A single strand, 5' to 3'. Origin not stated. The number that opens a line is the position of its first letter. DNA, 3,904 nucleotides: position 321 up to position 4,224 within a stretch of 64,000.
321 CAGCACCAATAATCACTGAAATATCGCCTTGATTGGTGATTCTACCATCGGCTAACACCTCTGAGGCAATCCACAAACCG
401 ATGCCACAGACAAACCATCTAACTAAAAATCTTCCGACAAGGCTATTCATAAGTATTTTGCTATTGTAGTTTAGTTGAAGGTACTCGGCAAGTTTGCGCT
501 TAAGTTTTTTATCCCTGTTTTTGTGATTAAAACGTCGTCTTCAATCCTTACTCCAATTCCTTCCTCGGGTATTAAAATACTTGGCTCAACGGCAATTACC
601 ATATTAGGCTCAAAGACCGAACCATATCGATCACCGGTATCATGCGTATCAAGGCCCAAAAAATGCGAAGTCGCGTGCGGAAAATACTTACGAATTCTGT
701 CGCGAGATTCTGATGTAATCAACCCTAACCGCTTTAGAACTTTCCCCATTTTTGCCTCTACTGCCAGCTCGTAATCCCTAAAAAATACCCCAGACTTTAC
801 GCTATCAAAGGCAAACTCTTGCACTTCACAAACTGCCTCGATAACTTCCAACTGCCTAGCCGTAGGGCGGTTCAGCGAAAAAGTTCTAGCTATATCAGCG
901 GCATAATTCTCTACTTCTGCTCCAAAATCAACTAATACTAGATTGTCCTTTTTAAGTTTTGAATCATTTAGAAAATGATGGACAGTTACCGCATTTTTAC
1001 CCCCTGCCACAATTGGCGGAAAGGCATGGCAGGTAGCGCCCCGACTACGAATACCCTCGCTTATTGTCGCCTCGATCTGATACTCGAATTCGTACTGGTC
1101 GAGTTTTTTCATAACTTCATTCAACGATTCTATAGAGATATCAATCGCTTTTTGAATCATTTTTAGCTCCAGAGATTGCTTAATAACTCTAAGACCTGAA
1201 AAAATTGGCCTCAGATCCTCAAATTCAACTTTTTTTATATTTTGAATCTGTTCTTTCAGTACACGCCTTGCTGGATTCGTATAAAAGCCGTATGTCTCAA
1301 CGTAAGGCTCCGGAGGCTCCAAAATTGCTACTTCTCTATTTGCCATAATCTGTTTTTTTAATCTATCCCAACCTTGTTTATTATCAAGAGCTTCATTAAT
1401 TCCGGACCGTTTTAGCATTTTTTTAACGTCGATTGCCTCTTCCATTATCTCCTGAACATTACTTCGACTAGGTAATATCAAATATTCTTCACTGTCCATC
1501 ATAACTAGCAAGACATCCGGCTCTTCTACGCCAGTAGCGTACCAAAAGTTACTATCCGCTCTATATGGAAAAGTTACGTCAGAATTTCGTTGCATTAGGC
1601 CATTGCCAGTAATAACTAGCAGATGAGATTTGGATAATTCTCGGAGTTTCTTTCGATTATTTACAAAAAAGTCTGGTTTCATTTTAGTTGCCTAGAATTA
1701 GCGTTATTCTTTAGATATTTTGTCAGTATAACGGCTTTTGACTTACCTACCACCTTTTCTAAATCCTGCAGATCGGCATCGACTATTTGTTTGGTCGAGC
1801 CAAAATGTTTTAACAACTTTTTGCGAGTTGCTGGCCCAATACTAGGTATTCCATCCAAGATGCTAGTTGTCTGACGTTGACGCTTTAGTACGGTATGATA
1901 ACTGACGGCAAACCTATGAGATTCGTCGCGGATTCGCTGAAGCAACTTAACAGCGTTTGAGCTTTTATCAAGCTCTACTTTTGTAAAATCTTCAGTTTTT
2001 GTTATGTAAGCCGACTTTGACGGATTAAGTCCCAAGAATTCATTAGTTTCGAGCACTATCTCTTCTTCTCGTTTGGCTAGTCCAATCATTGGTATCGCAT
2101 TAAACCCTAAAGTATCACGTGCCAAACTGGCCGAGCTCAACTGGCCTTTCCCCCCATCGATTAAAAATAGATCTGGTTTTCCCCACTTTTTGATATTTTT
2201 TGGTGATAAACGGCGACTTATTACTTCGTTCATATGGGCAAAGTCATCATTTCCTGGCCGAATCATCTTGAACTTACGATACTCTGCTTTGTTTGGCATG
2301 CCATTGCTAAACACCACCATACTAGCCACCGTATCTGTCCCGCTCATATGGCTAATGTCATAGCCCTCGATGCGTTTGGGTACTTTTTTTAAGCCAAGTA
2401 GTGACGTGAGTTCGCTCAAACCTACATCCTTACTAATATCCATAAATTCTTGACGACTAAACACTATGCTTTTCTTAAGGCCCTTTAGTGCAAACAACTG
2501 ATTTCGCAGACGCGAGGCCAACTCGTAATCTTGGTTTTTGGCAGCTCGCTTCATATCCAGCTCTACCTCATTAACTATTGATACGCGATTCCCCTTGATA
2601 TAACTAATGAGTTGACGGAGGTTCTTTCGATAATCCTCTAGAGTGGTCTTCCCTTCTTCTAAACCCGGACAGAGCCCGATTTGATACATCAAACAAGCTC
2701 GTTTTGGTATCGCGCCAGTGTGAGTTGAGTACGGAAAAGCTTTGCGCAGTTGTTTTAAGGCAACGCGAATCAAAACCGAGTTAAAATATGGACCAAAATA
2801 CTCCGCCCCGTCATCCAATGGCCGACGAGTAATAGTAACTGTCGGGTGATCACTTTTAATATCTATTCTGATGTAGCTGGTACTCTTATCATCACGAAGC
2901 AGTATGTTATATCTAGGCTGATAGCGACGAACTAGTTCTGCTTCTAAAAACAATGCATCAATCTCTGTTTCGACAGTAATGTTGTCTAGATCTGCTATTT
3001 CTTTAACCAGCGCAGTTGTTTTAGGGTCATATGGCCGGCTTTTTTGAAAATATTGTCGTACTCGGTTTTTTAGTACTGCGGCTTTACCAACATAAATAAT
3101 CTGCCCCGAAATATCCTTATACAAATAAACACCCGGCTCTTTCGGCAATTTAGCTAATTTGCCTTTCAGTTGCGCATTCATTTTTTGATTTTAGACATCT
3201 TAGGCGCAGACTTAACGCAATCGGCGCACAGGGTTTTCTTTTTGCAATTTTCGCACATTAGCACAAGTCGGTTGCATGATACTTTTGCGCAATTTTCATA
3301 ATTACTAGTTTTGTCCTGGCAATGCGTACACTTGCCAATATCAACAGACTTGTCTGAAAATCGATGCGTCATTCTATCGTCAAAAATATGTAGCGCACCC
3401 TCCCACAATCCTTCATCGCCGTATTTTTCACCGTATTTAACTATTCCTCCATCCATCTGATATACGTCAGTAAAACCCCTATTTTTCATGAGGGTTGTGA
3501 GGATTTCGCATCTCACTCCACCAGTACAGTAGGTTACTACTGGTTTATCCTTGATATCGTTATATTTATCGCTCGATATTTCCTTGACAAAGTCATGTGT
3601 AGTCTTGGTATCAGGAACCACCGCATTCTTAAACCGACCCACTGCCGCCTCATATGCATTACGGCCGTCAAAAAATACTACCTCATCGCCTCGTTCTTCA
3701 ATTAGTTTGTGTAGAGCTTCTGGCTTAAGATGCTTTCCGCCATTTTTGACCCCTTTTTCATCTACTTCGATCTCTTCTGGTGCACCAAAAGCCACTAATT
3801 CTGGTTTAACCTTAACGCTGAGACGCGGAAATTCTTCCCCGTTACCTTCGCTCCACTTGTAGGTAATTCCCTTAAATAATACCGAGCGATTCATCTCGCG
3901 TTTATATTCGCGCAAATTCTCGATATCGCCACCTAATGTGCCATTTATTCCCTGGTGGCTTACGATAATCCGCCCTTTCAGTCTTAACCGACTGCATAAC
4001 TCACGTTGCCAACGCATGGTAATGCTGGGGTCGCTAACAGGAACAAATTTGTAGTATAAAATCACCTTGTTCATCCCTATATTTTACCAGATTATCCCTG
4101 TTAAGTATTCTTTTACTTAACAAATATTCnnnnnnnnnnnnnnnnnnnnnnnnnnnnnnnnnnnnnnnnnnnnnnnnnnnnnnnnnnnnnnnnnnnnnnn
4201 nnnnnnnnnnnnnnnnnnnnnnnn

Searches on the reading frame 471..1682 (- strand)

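Call 6: search_protein_families(library=pfam, proteins=[window:471-1682:-], max_evalue=0.01)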
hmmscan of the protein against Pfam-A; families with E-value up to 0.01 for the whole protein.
window:471-1682:- (403 aa): 2 families
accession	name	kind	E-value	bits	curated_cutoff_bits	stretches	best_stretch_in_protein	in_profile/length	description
PF00557.29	Peptidase_M24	-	3.2e-47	161.4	23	1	175-388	2-208/208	Metallopeptidase family M24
PF05195.22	AMP_N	-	7.8e-18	64.8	24.6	1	6-116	1-118/121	Aminopeptidase P, N-terminal domain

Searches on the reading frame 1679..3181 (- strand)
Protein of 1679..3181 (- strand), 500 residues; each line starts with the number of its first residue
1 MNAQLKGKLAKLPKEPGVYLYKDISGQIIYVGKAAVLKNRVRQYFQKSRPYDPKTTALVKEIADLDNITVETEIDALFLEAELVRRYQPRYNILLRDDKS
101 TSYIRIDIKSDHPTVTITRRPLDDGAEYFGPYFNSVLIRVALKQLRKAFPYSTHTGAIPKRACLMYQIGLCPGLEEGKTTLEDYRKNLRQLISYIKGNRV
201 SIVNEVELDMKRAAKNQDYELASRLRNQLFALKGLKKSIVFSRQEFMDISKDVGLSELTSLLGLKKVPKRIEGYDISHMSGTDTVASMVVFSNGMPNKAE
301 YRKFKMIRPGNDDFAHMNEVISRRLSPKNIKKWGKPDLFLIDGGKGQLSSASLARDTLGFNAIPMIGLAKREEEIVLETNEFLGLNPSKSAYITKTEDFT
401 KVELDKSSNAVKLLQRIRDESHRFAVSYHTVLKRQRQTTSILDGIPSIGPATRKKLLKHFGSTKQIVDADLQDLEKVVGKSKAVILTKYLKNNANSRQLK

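Call 6: search_protein_families(library=pfam, proteins=[window:1679-3181:-], max_evalue=0.01)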
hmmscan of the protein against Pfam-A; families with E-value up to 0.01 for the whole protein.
window:1679-3181:- (500 aa): 5 families
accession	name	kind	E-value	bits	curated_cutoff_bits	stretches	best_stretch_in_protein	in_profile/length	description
PF08459.17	UvrC_RNaseH_dom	-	2.3e-49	167.7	22.3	1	260-426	2-159/159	UvrC RNAse H endonuclease domain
PF02151.25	UVR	-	3.5e-09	36.6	21.5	1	203-233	4-34/36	UvrB/uvrC motif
PF14520.12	HHH_5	-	3e-07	31.2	27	1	441-483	3-48/57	Helix-hairpin-helix domain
PF12826.13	HHH_2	-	1.3e-05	25.7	27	1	444-496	7-61/64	Helix-hairpin-helix motif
PF01541.30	GIY-YIG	-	4.3e-05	24.2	22.6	1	16-92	2-78/78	GIY-YIG catalytic domain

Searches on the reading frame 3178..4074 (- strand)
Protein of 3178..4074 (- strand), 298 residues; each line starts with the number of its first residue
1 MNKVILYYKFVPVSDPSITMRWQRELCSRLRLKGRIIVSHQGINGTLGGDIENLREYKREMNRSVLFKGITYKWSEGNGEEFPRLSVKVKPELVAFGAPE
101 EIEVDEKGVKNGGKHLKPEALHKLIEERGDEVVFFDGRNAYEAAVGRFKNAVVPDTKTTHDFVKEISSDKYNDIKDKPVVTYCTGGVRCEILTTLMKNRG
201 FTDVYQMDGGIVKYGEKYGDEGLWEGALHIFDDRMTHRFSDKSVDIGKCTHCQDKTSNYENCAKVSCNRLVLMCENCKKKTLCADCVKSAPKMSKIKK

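Call 6: search_protein_families(library=pfam, proteins=[window:3178-4074:-], max_evalue=0.01)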
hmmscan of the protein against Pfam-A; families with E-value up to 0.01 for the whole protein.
window:3178-4074:- (298 aa): 3 families
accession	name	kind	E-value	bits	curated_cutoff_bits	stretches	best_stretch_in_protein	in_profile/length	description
PF17773.7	UPF0176_N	-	5.5e-22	78.4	26.2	1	3-92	2-91/92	UPF0176 acylphosphatase like domain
PF12368.13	Rhodanese_C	-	5.6e-14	52.6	26.9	1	225-286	1-61/66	Rhodanase C-terminal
PF00581.25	Rhodanese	-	4.1e-10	40.5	22.2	1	118-215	2-100/102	Rhodanese-like domain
